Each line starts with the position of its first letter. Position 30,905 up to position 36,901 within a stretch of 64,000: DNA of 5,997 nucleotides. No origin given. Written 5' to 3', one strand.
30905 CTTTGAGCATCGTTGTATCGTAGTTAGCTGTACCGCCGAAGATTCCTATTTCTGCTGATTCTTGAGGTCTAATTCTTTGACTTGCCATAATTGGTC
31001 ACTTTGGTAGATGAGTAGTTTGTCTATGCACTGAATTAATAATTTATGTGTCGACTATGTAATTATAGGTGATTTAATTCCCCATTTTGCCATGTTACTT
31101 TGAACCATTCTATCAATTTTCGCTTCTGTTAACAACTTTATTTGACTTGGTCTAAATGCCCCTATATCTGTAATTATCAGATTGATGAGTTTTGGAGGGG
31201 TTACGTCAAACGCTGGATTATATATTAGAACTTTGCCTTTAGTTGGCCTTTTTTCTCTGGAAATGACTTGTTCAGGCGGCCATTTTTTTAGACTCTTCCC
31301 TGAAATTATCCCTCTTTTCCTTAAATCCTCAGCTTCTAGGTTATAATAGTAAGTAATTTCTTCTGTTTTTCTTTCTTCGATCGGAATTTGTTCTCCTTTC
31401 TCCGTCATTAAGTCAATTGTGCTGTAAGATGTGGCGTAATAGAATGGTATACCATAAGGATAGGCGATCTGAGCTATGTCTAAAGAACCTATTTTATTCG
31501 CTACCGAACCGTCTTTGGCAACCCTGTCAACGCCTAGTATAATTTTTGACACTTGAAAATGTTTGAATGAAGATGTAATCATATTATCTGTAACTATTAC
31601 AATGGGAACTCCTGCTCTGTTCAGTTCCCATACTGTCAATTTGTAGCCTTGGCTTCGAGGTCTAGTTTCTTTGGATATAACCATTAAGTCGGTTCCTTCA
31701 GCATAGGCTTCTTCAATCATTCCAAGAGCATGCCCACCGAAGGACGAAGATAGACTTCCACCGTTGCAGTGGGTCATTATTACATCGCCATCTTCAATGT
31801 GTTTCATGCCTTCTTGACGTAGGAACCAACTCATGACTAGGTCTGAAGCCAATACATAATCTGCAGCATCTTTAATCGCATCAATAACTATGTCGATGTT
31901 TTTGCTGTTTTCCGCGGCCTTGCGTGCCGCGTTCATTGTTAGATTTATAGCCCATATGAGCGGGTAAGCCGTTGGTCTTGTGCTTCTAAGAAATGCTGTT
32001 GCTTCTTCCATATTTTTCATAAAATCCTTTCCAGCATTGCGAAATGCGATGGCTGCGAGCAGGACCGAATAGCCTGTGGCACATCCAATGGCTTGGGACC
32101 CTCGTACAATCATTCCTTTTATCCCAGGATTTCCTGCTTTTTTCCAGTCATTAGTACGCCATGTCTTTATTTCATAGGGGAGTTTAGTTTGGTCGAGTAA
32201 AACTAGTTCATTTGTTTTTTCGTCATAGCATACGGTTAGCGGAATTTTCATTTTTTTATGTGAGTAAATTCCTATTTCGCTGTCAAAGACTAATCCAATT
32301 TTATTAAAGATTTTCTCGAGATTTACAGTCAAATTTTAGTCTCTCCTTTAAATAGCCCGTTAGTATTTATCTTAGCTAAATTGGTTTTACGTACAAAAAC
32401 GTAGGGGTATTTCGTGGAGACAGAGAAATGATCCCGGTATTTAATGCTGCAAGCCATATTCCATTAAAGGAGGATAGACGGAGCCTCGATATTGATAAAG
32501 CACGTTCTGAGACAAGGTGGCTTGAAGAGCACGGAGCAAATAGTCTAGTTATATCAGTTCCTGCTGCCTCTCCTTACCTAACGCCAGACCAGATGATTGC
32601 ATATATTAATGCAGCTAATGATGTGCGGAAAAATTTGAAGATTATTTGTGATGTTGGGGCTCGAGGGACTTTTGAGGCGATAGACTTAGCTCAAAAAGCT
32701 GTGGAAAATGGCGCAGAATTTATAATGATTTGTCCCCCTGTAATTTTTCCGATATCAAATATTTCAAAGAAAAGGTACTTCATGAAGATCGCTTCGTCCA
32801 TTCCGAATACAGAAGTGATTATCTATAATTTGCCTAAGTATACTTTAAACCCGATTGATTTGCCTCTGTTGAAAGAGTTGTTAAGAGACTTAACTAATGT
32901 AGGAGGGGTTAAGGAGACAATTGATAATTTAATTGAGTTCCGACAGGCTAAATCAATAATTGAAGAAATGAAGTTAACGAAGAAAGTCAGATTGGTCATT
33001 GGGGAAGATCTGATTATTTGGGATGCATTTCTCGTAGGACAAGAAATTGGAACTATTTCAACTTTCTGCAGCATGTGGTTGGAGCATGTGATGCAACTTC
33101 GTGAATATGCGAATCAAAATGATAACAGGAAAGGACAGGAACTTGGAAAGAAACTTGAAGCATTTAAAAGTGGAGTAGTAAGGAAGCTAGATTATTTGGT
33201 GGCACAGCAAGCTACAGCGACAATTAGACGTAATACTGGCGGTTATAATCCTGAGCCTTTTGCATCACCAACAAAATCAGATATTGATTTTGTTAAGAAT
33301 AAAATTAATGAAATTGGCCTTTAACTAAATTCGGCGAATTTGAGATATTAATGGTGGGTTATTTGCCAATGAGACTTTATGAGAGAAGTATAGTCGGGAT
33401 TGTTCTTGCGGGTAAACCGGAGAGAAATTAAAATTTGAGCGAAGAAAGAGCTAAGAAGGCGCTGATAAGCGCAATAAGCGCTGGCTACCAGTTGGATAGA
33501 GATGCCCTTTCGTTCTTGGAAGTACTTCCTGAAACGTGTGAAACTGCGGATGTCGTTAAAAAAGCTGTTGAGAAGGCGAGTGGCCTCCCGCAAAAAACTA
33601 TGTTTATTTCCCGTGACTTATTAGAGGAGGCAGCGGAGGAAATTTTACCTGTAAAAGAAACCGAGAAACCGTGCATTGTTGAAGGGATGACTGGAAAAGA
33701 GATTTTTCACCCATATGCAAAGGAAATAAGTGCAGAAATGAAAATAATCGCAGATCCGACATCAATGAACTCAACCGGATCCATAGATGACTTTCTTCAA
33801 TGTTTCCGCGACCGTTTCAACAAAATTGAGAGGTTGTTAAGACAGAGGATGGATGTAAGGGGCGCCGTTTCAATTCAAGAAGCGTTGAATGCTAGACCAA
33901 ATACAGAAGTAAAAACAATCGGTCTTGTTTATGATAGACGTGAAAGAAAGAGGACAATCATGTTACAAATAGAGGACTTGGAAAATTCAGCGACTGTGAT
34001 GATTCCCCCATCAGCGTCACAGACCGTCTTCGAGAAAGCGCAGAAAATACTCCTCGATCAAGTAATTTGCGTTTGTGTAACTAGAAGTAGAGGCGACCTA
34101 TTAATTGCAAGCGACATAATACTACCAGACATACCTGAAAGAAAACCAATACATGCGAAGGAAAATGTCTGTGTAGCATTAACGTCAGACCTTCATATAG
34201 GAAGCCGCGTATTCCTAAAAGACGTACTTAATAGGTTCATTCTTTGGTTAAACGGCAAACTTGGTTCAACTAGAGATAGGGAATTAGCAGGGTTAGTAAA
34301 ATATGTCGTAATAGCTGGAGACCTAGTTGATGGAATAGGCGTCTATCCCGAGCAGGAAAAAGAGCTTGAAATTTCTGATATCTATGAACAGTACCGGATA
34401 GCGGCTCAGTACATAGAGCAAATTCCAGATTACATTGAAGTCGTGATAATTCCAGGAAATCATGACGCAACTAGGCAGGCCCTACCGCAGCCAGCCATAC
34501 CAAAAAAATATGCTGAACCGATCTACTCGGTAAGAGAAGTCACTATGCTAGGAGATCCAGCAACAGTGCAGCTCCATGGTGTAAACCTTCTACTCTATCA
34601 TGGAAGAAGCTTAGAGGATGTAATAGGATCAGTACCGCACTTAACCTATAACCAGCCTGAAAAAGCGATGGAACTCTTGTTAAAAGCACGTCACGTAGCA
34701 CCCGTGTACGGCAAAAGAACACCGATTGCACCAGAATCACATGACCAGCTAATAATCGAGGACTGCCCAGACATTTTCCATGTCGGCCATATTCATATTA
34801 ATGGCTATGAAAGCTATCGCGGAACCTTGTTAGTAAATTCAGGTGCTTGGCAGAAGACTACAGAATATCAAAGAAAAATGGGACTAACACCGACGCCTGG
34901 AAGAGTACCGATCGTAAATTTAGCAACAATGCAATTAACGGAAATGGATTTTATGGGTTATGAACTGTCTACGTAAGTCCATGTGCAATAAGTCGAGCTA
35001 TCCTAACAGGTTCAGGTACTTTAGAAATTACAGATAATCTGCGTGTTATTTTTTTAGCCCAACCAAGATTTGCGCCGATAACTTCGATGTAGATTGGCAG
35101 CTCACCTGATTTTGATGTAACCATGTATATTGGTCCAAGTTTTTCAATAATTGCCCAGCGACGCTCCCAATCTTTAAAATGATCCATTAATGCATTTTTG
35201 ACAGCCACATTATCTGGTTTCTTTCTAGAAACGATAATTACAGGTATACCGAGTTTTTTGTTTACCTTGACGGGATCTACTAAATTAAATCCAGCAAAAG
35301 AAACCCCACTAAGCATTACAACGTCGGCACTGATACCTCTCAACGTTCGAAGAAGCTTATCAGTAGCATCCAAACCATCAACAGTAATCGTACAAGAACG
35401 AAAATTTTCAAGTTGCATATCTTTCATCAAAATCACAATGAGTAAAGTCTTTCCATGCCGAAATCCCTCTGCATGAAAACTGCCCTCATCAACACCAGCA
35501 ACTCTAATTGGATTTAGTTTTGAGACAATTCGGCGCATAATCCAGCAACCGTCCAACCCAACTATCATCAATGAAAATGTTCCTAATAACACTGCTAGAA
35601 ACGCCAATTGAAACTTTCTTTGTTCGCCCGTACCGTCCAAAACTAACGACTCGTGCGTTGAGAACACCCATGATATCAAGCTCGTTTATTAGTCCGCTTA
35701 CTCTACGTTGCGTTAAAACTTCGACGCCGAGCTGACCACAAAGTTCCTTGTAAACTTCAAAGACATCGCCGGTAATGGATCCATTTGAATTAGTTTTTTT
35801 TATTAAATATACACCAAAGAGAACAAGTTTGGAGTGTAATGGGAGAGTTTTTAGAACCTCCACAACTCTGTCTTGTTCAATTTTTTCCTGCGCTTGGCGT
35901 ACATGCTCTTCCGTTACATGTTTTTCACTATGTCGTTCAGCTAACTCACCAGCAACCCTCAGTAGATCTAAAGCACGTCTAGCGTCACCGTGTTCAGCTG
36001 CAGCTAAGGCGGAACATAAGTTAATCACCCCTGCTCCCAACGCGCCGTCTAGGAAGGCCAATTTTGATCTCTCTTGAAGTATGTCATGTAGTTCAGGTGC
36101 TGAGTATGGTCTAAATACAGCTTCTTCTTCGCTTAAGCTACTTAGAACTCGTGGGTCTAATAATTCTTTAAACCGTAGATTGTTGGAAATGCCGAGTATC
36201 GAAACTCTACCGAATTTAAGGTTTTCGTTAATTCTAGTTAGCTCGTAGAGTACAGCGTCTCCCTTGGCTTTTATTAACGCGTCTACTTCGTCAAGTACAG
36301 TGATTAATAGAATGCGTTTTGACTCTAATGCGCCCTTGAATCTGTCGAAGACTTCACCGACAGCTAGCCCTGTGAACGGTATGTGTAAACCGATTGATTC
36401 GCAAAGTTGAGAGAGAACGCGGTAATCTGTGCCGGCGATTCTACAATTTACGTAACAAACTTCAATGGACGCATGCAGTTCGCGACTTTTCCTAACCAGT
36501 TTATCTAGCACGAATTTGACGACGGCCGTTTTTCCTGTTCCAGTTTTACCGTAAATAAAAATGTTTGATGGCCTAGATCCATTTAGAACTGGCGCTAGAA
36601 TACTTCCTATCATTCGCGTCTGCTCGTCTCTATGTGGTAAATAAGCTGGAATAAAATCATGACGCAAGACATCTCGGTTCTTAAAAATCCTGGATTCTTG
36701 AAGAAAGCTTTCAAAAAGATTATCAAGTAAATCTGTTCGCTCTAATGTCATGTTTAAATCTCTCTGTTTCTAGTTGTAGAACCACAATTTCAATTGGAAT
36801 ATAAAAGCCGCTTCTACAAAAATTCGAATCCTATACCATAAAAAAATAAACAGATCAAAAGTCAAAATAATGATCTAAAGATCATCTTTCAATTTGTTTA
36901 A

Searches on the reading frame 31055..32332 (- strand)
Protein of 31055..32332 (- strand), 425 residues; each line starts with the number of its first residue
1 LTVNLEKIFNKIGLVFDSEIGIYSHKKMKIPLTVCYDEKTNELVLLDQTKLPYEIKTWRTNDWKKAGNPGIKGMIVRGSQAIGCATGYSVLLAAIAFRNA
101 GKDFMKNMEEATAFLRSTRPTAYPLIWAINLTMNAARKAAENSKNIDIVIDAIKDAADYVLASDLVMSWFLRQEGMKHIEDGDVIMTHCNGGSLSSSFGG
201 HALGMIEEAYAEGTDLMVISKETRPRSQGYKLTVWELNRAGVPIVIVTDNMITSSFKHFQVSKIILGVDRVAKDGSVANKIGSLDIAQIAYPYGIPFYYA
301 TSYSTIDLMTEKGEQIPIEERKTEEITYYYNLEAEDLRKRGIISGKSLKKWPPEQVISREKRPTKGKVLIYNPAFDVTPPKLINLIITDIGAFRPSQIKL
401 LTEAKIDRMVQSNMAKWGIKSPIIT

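Call 79: search_protein_families(library=pfam, proteins=[window:31055-32332:-], max_evalue=0.00001)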
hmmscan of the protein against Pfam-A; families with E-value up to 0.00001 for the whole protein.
window:31055-32332:- (425 aa): 1 family
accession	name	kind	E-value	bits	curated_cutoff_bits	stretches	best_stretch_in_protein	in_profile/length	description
PF01008.23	IF-2B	-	1.7e-64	218.2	22.4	1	76-395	2-280/280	Initiation factor 2 subunit family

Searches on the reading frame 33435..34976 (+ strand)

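Call 79: search_protein_families(library=pfam, proteins=[window:33435-34976:+], max_evalue=0.00001)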
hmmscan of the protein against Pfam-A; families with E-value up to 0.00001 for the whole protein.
window:33435-34976:+ (513 aa): 3 families
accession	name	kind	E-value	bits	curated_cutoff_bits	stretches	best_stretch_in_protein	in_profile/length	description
PF04042.21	DNA_pol_E_B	-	1.2e-19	71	29.1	1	249-452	3-203/210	DNA polymerase alpha/epsilon subunit B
PF00149.33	Metallophos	-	1.1e-10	42.7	21.5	1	247-455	3-190/191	Calcineurin-like phosphoesterase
PF12850.12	Metallophos_2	-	1.6e-08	35.1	27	1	319-480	38-143/154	Calcineurin-like phosphoesterase superfamily domain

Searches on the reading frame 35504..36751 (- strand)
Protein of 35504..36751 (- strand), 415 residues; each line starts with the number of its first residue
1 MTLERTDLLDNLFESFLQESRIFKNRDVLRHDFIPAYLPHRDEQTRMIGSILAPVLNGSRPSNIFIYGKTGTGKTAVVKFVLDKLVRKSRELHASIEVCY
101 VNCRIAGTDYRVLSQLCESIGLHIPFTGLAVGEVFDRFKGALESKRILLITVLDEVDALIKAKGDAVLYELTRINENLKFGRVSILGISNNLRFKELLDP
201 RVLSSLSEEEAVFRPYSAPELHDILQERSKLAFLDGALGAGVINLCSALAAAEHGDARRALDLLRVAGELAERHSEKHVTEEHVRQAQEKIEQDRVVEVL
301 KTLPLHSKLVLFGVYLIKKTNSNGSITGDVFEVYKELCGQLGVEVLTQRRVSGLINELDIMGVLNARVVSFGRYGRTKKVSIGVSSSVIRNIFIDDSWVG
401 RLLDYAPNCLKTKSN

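Call 79: search_protein_families(library=pfam, proteins=[window:35504-36751:-], max_evalue=0.00001)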
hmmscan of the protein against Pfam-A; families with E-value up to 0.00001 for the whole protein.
window:35504-36751:- (415 aa): 6 families
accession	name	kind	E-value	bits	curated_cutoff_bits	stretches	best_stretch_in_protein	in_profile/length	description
PF22703.2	Cdc6_lid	-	3.1e-27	94.7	27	1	223-289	2-68/68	Cdc6 AAA+ ATPase-type lid domain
PF09079.17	Cdc6_C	-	1.6e-26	92.5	25.1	1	298-390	1-94/96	CDC6, C terminal winged helix domain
PF13401.12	AAA_22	-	1.8e-10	41.6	27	1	61-176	5-109/130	AAA domain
PF13191.12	AAA_16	-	3.9e-08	34.4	32.6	1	38-118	2-84/167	AAA ATPase domain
PF00004.35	AAA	-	1.2e-06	29.5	21.2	1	65-203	2-119/131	ATPase family associated with various cellular activities (AAA)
PF22606.2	Cdc6-ORC-like_ATPase_lid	-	7.2e-06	26.3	27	0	216-272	1-57/60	Cdc6/ORC-like, ATPase lid domain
